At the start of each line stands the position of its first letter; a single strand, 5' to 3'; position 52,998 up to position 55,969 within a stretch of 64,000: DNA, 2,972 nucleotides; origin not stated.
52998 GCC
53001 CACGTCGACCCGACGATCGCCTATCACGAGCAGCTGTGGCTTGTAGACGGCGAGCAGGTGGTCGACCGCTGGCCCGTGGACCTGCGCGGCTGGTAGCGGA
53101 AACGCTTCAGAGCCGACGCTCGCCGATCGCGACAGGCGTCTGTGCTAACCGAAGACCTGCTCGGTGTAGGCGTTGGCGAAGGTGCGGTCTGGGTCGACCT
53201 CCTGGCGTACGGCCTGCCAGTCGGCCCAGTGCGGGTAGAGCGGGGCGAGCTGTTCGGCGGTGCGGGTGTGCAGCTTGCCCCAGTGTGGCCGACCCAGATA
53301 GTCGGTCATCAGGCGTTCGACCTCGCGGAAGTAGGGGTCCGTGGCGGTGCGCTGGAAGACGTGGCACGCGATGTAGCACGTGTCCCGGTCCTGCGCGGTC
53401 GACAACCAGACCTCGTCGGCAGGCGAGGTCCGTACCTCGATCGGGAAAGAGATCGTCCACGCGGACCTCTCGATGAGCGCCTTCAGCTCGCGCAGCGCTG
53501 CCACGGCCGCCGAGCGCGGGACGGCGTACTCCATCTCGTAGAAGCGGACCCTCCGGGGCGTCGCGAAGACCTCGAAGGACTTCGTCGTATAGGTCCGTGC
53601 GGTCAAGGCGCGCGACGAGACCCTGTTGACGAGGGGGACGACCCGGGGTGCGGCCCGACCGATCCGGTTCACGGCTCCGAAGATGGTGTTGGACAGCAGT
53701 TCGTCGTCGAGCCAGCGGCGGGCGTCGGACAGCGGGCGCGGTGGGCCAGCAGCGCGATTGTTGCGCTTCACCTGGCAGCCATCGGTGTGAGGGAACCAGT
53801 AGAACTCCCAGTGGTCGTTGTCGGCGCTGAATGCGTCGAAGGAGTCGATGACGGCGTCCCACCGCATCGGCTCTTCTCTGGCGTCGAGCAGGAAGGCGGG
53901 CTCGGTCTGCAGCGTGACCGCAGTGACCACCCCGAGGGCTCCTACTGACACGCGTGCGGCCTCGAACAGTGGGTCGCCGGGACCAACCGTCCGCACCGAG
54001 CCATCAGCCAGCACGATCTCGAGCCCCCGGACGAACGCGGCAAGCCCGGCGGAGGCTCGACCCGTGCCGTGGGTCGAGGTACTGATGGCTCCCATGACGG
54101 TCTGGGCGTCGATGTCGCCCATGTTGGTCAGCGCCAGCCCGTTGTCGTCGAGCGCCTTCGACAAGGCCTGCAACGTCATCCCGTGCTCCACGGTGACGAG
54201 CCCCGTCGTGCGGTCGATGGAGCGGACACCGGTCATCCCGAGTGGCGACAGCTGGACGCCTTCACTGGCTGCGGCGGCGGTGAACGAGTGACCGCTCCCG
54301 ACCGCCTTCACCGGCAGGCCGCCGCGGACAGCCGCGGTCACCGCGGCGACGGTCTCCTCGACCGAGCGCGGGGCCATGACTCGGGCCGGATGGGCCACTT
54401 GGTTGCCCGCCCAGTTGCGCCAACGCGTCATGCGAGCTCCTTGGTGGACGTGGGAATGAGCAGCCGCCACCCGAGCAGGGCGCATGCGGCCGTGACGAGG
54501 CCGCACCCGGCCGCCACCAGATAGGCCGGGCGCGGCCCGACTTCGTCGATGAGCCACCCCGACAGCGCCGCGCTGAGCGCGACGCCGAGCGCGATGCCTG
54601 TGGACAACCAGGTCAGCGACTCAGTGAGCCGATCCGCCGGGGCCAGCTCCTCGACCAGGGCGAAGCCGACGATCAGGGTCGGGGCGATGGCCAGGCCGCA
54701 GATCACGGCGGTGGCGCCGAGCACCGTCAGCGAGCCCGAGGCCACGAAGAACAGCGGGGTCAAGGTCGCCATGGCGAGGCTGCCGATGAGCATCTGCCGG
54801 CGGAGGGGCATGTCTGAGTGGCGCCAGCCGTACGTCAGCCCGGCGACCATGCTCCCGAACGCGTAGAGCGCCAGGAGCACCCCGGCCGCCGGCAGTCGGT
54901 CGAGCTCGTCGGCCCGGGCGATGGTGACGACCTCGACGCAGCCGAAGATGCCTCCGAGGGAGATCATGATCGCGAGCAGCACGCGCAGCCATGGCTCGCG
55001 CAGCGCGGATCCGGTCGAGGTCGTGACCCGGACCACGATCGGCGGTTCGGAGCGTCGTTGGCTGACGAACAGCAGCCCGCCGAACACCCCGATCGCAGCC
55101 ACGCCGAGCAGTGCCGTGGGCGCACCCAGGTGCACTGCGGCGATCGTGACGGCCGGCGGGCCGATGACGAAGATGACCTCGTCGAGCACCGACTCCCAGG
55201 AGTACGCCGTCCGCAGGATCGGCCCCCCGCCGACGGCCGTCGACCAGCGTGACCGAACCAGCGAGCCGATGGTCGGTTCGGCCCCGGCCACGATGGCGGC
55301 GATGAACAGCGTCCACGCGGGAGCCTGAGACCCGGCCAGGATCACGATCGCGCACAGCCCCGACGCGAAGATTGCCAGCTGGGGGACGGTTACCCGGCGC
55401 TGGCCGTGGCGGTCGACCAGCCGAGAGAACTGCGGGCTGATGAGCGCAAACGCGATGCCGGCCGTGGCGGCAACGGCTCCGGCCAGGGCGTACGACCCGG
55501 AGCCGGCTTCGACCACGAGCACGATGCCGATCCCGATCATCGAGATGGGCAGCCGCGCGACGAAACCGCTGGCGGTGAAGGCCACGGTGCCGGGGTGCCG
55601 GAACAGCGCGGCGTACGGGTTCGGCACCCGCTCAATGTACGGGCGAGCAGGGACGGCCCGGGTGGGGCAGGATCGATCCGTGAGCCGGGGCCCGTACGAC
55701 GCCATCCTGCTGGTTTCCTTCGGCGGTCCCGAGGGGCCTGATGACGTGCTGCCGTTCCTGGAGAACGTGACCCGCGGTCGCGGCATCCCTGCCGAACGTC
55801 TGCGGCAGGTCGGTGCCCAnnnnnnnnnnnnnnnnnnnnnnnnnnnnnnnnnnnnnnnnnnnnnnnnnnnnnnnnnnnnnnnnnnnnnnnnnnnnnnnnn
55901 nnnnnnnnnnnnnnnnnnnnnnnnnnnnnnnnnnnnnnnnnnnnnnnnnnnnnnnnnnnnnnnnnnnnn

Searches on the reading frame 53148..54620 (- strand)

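Call 38: search_protein_families(library=pfam, proteins=[window:53148-54620:-], max_evalue=0.00001)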
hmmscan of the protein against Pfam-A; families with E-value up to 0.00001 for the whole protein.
window:53148-54620:- (491 aa): 2 families
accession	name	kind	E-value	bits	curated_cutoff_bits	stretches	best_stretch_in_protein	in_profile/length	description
PF04030.19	ALO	-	3.4e-85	286.3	23.1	1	235-488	1-257/258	D-arabinono-1,4-lactone oxidase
PF01565.28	FAD_binding_4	-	3.5e-27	95.3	26.4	1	78-212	1-138/139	FAD binding domain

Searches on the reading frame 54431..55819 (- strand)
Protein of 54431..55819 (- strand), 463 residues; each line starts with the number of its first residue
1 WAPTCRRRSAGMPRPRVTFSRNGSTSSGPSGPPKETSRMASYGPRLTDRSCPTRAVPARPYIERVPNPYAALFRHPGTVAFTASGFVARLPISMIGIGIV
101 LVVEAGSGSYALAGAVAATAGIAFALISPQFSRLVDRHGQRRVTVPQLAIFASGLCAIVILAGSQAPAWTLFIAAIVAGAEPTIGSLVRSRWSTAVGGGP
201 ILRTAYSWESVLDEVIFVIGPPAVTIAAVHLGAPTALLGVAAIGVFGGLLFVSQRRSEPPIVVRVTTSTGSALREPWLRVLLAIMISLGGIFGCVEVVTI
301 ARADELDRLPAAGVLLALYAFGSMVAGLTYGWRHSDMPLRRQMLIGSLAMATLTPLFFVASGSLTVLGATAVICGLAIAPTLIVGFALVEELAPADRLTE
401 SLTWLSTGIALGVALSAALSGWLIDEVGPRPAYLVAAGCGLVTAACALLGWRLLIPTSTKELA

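Call 38: search_protein_families(library=pfam, proteins=[window:54431-55819:-], max_evalue=0.00001)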
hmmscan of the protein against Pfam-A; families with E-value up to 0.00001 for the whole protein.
window:54431-55819:- (463 aa): 1 family
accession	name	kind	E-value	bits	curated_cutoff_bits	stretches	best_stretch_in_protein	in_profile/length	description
PF07690.21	MFS_1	-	3.1e-23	82.7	33.4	2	309-449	31-170/347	Major Facilitator Superfamily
